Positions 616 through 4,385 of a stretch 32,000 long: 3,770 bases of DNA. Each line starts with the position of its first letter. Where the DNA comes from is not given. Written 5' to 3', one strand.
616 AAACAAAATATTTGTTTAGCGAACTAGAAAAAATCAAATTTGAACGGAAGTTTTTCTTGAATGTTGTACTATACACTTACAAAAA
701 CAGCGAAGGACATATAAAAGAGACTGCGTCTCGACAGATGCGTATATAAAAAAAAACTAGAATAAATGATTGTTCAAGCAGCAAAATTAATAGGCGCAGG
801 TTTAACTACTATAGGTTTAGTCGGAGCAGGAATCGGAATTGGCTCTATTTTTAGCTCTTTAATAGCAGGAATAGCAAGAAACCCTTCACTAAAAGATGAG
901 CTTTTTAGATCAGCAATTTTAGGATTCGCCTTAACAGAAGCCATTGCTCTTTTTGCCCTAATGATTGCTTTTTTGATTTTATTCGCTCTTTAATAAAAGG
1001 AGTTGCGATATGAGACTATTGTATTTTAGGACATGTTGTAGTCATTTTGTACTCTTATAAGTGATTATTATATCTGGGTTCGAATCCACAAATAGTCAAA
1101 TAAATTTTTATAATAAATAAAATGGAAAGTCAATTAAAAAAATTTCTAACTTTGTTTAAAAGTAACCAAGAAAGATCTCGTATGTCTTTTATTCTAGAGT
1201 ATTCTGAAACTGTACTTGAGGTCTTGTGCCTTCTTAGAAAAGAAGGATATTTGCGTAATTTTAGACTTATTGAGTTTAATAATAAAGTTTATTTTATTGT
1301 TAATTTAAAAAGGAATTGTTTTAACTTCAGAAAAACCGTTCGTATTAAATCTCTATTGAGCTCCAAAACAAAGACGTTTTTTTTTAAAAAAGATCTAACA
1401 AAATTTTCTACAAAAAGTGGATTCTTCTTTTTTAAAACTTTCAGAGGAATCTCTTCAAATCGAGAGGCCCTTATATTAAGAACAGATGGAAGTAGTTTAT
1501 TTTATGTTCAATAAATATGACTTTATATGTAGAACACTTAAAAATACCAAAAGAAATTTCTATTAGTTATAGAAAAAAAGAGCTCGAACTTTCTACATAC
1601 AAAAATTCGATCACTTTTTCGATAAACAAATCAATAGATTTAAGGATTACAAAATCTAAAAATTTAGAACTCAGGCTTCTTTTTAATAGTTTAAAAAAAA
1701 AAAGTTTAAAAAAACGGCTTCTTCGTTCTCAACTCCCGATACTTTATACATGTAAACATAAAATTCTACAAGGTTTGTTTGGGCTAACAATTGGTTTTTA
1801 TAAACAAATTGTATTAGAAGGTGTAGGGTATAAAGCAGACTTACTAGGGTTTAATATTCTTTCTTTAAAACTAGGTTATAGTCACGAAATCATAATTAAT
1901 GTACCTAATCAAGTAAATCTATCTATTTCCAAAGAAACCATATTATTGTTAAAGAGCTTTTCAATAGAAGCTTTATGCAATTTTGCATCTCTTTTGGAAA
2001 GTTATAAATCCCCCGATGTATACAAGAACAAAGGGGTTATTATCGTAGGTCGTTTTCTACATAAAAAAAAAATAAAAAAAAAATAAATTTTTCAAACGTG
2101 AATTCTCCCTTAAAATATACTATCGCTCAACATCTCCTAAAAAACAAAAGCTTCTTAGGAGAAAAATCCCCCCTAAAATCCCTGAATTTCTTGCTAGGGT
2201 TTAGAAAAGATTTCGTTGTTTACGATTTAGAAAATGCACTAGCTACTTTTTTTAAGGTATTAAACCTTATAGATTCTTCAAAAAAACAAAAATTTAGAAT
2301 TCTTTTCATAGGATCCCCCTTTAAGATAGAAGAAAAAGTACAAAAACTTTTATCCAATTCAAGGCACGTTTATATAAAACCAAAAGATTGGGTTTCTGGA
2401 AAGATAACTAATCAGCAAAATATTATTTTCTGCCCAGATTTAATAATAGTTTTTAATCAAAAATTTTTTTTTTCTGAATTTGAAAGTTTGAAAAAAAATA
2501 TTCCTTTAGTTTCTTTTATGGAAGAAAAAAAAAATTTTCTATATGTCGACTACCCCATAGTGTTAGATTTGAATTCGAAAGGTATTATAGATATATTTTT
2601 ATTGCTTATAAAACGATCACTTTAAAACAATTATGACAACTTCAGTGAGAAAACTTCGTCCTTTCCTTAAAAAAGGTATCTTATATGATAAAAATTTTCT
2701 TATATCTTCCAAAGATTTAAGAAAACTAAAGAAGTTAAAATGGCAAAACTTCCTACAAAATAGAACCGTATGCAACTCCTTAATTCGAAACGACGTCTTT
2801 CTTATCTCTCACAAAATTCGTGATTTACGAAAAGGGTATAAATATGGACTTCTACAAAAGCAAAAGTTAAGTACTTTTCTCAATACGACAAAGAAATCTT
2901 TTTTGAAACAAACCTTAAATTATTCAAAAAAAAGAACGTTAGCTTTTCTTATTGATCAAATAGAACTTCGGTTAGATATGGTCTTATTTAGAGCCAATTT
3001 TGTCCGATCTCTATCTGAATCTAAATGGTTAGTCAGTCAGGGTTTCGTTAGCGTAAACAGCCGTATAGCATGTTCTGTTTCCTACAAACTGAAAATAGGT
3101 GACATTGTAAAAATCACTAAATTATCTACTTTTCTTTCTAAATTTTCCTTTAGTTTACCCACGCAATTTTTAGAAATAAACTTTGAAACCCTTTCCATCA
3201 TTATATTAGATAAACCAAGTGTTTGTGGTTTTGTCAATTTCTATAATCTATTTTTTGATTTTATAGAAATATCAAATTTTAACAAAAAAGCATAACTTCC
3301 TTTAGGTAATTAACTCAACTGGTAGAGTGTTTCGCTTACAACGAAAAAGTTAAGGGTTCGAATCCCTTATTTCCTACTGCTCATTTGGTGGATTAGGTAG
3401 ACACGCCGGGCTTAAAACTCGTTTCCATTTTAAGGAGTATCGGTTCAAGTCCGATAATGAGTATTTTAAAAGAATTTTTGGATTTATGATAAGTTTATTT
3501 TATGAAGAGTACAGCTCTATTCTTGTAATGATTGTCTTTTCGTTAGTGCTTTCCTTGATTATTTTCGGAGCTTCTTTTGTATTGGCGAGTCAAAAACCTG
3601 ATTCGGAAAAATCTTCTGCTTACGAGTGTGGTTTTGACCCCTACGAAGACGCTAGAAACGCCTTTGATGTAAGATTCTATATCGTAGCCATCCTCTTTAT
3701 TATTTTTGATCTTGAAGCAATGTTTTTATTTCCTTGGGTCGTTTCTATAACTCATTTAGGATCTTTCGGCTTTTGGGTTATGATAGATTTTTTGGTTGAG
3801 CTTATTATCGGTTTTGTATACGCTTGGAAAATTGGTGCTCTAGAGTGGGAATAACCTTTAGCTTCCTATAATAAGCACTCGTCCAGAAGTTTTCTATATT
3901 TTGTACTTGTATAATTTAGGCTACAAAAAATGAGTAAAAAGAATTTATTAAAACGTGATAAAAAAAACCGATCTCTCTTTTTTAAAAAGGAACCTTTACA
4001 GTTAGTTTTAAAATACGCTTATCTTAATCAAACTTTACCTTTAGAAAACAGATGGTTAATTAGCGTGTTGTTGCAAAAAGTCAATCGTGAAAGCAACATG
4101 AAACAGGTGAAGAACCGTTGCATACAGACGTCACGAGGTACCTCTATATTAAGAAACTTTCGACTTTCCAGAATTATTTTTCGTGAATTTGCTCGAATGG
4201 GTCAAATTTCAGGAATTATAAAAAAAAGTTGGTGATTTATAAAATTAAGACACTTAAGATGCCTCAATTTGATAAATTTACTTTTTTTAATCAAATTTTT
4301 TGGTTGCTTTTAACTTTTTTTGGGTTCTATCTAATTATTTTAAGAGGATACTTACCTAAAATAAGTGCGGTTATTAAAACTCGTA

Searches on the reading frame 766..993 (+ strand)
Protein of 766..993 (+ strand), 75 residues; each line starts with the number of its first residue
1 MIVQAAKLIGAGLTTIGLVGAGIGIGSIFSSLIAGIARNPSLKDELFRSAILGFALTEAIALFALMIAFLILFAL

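Call 23: search_protein_families(library=pfam, proteins=[window:766-993:+], max_evalue=0.001)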
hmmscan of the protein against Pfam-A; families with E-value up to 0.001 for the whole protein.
window:766-993:+ (75 aa): 1 family
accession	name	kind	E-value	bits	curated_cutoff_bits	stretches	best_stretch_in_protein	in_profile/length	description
PF00137.26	ATP-synt_C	-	4.8e-16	59.2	24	1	9-71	1-60/60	ATP synthase subunit C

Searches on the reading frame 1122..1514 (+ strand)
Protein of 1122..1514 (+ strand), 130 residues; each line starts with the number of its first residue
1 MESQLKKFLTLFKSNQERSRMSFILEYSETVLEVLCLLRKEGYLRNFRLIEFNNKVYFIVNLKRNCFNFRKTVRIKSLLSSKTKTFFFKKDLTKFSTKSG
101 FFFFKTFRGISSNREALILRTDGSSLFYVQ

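Call 23: search_protein_families(library=pfam, proteins=[window:1122-1514:+], max_evalue=0.001)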
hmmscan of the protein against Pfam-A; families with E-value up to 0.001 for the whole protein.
window:1122-1514:+ (130 aa): 1 family
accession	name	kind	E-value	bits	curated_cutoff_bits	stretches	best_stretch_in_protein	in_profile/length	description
PF00410.24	Ribosomal_S8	-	1.1e-07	32.4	24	1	6-129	4-125/126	Ribosomal protein S8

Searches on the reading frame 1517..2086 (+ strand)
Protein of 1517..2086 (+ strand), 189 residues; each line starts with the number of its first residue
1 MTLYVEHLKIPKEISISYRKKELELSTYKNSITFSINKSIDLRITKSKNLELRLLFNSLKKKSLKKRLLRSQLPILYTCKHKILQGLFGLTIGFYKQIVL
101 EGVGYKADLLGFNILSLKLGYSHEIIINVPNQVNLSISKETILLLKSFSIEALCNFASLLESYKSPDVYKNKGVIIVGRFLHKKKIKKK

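Call 23: search_protein_families(library=pfam, proteins=[window:1517-2086:+], max_evalue=0.001)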
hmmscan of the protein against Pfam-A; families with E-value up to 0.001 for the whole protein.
window:1517-2086:+ (189 aa): 1 family
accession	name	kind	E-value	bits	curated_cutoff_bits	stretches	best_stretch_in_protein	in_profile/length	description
PF00347.28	Ribosomal_L6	-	4.5e-09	37.4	27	1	102-174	2-77/80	Ribosomal protein L6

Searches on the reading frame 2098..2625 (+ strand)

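Call 23: search_protein_families(library=pfam, proteins=[window:2098-2625:+], max_evalue=0.001)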
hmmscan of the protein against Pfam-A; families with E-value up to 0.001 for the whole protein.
window:2098-2625:+ (175 aa): 1 family
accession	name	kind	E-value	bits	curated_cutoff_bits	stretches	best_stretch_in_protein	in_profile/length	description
PF00318.25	Ribosomal_S2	-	2.9e-12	46.8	26.1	1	27-109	18-99/216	Ribosomal protein S2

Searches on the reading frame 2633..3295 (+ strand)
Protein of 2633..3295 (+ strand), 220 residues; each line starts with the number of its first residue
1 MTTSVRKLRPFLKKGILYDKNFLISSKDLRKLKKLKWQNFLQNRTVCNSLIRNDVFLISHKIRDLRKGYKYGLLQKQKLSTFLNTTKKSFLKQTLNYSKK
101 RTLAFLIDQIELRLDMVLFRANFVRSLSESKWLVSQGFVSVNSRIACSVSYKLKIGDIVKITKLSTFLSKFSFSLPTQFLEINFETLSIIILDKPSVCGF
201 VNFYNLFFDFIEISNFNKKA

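Call 23: search_protein_families(library=pfam, proteins=[window:2633-3295:+], max_evalue=0.001)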
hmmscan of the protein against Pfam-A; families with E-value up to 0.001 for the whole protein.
window:2633-3295:+ (220 aa): 2 families
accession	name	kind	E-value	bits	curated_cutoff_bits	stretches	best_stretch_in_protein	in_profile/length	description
PF01479.30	S4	-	3.1e-09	36.9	22.8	1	112-159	1-48/48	S4 domain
PF13275.11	S4_2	-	0.00077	19.8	24.6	0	112-162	8-58/65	S4 domain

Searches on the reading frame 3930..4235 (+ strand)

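Call 6: search_protein_families(library=pfam, proteins=[window:3930-4235:+], max_evalue=0.01)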
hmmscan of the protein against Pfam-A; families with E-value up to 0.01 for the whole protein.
window:3930-4235:+ (101 aa): 1 family
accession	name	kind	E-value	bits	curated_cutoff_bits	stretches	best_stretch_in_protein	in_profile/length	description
PF00253.27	Ribosomal_S14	-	2.6e-16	59.5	27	1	48-100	2-54/54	Ribosomal protein S14p/S29e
